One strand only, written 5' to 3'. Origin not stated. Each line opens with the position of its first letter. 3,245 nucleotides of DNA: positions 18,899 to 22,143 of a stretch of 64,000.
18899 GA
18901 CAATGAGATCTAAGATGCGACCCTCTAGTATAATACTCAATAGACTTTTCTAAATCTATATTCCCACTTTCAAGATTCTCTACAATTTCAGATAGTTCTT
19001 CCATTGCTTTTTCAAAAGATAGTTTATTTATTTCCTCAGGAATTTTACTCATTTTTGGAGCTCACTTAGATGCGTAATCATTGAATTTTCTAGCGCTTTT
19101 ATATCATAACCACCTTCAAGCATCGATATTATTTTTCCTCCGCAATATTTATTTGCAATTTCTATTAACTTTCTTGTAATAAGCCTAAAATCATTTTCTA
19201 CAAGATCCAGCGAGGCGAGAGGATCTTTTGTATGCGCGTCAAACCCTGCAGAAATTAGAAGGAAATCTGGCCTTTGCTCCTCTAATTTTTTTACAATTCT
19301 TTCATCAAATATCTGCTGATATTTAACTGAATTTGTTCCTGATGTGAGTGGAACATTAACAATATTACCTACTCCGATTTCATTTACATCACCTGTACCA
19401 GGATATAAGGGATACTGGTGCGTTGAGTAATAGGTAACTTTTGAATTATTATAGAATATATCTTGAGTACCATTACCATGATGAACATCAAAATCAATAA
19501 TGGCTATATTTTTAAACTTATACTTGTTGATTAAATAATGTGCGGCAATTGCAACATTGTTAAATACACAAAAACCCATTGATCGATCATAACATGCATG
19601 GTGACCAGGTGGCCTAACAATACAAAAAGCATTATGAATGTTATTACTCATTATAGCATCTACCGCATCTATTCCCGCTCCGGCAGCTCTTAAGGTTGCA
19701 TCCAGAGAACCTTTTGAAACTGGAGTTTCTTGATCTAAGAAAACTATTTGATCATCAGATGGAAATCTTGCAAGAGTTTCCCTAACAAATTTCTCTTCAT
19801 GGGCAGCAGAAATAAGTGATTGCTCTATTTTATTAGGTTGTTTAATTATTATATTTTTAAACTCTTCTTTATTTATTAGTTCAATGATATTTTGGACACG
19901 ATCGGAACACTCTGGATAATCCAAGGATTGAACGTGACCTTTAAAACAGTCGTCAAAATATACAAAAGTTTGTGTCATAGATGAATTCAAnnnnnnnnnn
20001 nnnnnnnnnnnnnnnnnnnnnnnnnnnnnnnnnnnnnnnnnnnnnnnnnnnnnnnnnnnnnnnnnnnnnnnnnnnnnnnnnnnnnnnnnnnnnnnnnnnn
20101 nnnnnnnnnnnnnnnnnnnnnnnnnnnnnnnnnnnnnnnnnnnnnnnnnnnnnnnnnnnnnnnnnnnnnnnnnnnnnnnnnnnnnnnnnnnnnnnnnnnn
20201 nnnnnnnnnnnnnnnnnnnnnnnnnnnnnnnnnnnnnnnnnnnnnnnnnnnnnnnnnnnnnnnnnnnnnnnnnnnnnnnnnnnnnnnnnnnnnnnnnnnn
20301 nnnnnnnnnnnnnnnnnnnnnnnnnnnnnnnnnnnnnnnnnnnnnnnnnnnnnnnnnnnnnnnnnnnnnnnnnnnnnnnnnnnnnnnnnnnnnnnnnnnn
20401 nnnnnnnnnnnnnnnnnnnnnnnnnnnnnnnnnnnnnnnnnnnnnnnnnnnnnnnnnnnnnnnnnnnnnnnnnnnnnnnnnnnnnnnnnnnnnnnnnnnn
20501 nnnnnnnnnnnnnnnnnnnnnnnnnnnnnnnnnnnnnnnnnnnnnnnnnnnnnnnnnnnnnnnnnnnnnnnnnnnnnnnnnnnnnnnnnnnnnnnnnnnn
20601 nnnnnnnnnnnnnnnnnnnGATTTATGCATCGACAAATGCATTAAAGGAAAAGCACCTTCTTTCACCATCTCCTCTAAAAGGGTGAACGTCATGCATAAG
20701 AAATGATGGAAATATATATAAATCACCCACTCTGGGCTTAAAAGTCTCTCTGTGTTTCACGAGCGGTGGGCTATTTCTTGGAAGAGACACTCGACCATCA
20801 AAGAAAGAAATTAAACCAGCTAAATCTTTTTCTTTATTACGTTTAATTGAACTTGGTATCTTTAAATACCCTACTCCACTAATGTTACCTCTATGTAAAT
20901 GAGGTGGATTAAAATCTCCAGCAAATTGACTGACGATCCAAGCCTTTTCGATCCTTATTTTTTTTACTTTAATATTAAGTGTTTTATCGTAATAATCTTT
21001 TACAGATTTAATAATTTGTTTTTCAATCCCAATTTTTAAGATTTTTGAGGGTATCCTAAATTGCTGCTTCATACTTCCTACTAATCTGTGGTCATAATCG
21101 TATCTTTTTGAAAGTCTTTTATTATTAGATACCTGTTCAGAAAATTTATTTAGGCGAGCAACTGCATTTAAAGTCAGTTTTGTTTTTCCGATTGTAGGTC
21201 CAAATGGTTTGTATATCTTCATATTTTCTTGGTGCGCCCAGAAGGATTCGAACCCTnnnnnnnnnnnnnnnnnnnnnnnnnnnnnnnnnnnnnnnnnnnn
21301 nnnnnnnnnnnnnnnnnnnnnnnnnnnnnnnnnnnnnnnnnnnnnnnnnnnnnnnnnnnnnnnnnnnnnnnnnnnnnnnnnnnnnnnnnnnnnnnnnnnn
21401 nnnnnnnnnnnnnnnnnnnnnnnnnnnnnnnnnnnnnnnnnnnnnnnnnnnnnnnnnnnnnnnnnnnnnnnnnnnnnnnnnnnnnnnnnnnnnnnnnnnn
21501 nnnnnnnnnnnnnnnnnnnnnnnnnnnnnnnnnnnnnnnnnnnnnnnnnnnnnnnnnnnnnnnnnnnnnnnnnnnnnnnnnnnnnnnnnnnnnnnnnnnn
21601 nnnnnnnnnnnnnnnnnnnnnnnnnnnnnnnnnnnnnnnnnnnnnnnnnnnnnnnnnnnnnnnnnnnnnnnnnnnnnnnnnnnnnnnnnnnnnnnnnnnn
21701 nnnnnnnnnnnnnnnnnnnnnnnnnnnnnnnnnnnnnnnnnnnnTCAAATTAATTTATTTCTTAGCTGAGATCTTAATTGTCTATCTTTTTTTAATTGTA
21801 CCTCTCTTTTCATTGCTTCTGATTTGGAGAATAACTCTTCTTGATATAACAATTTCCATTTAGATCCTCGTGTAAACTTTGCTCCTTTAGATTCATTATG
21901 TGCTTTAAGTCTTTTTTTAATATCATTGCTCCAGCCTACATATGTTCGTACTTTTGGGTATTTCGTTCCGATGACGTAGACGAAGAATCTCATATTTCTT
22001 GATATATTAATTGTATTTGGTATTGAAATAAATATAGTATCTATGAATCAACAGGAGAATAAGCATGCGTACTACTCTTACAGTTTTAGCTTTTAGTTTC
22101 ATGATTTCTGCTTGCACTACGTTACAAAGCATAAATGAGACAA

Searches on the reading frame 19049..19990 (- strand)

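Call 75: search_protein_families(library=pfam, proteins=[window:19049-19990:-], max_evalue=0.0001)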
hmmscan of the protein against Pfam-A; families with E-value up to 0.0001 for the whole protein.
window:19049-19990:- (313 aa): 1 family
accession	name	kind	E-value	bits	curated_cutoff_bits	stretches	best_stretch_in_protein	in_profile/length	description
PF00850.24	Hist_deacetyl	-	2.1e-90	303.5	27.9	1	26-310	2-297/298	Histone deacetylase domain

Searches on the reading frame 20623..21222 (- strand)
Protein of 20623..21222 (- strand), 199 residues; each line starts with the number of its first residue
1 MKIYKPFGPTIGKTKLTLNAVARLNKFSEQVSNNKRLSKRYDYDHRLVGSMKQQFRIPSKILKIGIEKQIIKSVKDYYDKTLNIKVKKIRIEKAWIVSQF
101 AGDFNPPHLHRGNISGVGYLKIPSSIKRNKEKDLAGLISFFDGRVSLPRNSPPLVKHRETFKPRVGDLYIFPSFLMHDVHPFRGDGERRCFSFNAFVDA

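Call 75: search_protein_families(library=pfam, proteins=[window:20623-21222:-], max_evalue=0.0001)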
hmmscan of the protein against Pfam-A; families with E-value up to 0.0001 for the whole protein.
window:20623-21222:- (199 aa): 1 family
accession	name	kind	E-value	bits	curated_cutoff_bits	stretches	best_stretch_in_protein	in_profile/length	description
PF13759.12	2OG-FeII_Oxy_5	-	2.7e-19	69.9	27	1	94-194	2-101/101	Putative 2OG-Fe(II) oxygenase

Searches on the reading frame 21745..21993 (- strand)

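Call 75: search_protein_families(library=pfam, proteins=[window:21745-21993:-], max_evalue=0.0001)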
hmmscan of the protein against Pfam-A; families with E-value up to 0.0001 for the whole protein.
window:21745-21993:- (82 aa): 1 family
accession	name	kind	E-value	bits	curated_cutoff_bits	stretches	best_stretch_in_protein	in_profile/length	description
PF01541.30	GIY-YIG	-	1.5e-14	54.5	22.6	1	4-72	3-73/78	GIY-YIG catalytic domain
